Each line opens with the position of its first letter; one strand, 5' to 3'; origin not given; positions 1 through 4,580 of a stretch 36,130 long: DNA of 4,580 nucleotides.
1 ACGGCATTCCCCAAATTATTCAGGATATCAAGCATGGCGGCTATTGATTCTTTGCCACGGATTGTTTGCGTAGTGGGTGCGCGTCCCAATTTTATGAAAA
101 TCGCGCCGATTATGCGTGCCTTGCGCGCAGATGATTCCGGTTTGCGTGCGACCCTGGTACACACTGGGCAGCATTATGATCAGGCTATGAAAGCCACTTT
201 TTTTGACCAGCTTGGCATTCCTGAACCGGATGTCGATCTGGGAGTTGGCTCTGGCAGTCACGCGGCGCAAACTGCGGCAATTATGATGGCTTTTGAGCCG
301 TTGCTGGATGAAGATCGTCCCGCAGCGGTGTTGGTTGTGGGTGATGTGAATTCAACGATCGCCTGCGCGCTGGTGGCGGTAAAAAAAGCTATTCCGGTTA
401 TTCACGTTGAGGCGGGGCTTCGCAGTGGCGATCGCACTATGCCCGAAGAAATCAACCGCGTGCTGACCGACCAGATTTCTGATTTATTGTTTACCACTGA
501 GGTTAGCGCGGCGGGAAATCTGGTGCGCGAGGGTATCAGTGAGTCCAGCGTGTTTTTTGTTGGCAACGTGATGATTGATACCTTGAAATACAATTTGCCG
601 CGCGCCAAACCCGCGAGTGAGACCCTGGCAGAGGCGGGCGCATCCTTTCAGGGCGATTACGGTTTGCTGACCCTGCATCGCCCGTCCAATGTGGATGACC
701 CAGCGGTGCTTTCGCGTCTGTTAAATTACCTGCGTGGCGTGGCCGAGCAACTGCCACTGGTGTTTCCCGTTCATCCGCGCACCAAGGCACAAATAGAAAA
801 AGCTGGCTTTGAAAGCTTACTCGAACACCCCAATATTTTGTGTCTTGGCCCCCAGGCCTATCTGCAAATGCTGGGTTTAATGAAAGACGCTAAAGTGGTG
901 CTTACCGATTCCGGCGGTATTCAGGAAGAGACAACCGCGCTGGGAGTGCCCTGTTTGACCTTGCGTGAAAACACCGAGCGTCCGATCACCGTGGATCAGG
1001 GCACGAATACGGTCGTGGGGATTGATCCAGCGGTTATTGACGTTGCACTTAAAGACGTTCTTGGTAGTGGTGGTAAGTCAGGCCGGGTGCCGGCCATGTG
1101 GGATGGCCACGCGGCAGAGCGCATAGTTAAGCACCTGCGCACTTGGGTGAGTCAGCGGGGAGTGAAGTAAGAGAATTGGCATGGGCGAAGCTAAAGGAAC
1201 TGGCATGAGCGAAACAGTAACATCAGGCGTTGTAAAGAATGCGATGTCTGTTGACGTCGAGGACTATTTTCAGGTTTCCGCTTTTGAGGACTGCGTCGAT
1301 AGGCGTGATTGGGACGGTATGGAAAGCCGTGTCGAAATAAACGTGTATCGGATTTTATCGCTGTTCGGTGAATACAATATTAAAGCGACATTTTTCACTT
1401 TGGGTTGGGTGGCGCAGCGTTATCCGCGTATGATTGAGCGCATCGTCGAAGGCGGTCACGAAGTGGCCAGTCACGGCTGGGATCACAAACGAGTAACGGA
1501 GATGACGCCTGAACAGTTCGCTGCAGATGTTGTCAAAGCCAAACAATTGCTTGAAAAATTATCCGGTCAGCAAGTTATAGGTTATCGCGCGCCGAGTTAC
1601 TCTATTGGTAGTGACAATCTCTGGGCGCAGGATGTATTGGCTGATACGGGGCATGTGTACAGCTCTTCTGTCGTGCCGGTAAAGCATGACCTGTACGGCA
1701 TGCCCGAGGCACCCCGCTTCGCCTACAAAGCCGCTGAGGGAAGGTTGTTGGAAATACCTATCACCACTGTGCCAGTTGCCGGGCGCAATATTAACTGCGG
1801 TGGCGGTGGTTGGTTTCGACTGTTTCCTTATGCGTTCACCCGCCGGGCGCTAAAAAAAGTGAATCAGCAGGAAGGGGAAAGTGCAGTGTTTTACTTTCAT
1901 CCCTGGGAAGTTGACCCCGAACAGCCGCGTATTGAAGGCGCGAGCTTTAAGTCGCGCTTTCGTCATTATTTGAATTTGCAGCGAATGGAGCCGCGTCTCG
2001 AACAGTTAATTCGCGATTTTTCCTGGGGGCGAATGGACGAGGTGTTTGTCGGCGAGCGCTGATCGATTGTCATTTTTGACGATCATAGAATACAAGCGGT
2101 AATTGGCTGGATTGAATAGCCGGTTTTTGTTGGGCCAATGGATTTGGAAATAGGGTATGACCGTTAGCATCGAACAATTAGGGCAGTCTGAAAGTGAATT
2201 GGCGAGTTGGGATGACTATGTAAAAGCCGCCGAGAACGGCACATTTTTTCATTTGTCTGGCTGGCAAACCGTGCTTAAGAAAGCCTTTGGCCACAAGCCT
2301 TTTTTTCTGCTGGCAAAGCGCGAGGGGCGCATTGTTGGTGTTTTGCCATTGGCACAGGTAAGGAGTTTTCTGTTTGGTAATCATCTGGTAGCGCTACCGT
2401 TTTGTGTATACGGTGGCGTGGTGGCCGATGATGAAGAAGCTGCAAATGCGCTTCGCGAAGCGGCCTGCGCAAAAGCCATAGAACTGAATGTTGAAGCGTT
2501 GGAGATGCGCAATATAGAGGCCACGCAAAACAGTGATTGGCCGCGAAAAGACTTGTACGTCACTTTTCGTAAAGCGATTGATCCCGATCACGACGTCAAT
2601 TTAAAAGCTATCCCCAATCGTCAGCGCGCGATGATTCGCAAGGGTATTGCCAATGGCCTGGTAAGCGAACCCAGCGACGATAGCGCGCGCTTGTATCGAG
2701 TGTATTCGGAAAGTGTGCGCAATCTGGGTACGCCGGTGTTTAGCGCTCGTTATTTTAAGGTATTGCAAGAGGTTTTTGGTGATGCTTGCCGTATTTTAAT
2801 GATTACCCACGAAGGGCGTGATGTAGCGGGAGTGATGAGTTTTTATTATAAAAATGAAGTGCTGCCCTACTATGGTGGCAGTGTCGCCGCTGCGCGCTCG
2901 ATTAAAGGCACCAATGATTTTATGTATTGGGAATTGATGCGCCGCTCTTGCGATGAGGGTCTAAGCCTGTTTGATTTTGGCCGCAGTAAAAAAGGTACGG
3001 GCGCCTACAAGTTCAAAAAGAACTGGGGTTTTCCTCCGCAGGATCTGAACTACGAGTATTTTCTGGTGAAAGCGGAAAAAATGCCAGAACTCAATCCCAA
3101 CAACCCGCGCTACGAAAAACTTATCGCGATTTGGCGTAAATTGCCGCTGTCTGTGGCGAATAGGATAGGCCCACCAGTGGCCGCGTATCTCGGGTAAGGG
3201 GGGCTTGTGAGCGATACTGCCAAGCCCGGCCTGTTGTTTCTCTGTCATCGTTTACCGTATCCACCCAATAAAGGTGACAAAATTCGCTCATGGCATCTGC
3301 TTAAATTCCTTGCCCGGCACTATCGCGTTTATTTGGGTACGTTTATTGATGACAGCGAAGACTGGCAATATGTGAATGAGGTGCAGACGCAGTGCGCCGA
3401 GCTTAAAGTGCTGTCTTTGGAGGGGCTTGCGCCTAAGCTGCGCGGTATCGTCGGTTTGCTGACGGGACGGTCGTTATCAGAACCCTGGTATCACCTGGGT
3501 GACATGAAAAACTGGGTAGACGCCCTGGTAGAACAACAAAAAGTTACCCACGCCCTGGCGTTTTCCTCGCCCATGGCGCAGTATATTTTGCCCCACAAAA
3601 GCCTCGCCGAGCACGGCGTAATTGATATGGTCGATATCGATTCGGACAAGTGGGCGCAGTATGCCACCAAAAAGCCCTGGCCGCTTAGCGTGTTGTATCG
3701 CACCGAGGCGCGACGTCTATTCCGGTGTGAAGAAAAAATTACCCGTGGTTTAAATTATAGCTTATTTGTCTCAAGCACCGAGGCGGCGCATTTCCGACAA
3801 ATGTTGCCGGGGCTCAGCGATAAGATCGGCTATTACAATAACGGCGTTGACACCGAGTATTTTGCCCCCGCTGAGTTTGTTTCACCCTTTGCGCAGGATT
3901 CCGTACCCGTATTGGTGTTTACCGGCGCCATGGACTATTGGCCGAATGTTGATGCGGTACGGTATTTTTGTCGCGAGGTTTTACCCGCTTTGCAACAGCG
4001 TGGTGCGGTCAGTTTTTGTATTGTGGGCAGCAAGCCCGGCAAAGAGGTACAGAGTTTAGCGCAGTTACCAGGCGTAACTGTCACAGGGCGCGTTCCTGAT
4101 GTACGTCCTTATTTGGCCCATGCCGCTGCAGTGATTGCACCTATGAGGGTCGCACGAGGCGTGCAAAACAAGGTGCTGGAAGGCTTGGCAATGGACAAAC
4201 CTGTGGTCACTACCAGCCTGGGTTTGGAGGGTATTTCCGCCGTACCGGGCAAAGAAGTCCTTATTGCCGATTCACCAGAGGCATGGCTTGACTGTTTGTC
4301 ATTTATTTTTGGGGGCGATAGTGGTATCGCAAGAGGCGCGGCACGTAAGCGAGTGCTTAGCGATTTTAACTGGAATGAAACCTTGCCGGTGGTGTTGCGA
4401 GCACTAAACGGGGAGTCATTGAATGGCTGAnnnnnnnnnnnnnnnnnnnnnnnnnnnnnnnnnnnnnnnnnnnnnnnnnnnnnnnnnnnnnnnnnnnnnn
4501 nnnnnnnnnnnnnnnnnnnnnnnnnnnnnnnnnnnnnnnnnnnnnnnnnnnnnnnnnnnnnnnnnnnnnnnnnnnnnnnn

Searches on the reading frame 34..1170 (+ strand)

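Call 76: search_protein_families(library=pfam, proteins=[window:34-1170:+], max_evalue=0.00001)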
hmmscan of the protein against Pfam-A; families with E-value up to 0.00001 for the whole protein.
window:34-1170:+ (378 aa): 1 family
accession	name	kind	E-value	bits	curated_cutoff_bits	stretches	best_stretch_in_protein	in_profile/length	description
PF02350.25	Epimerase_2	-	1.3e-105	353.6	30.6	1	34-368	6-346/347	UDP-N-acetylglucosamine 2-epimerase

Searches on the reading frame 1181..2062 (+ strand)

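Call 76: search_protein_families(library=pfam, proteins=[window:1181-2062:+], max_evalue=0.00001)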
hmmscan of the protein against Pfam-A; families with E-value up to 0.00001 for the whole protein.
window:1181-2062:+ (293 aa): 2 families
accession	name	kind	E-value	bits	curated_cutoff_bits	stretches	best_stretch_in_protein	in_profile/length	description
PF11959.13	DUF3473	-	3.9e-55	185.8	29.6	1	162-289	1-129/130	Domain of unknown function (DUF3473)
PF01522.26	Polysacc_deac_1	-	4.7e-23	81.9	23.1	1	54-144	20-110/124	Polysaccharide deacetylase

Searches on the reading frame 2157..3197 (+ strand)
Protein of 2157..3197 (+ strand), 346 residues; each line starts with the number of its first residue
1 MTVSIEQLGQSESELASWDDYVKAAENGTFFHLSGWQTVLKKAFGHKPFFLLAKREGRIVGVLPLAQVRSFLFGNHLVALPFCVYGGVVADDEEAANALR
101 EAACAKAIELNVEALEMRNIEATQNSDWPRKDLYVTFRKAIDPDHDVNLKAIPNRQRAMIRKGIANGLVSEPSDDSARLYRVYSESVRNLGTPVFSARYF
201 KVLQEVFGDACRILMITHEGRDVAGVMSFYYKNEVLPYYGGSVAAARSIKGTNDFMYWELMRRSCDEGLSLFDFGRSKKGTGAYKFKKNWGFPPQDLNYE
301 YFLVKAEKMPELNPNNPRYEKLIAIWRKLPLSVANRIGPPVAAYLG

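Call 76: search_protein_families(library=pfam, proteins=[window:2157-3197:+], max_evalue=0.00001)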
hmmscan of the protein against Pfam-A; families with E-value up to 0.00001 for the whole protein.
window:2157-3197:+ (346 aa): 1 family
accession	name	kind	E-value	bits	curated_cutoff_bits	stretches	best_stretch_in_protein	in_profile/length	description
PF13480.13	Acetyltransf_6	-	9.8e-15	55.4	22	1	169-287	16-142/143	Acetyltransferase (GNAT) domain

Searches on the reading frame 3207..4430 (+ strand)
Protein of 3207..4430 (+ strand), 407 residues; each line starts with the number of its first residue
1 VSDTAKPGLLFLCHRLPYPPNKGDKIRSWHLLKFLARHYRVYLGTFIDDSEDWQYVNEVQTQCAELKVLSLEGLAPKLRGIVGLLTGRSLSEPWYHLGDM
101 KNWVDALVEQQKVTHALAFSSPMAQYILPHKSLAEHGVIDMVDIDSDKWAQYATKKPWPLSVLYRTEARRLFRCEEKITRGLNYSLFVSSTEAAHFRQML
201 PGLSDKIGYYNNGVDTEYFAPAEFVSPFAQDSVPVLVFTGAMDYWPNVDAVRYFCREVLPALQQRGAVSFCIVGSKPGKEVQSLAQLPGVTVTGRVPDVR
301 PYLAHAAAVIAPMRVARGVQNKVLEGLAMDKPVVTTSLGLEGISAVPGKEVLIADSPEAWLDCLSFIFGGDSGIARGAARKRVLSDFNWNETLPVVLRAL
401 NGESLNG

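Call 76: search_protein_families(library=pfam, proteins=[window:3207-4430:+], max_evalue=0.00001)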
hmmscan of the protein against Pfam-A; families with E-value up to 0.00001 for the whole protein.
window:3207-4430:+ (407 aa): 1 family
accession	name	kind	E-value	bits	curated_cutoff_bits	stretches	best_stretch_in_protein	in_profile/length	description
PF13692.12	Glyco_trans_1_4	-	3.1e-25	89.5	27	1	234-364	2-136/142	Glycosyl transferases group 1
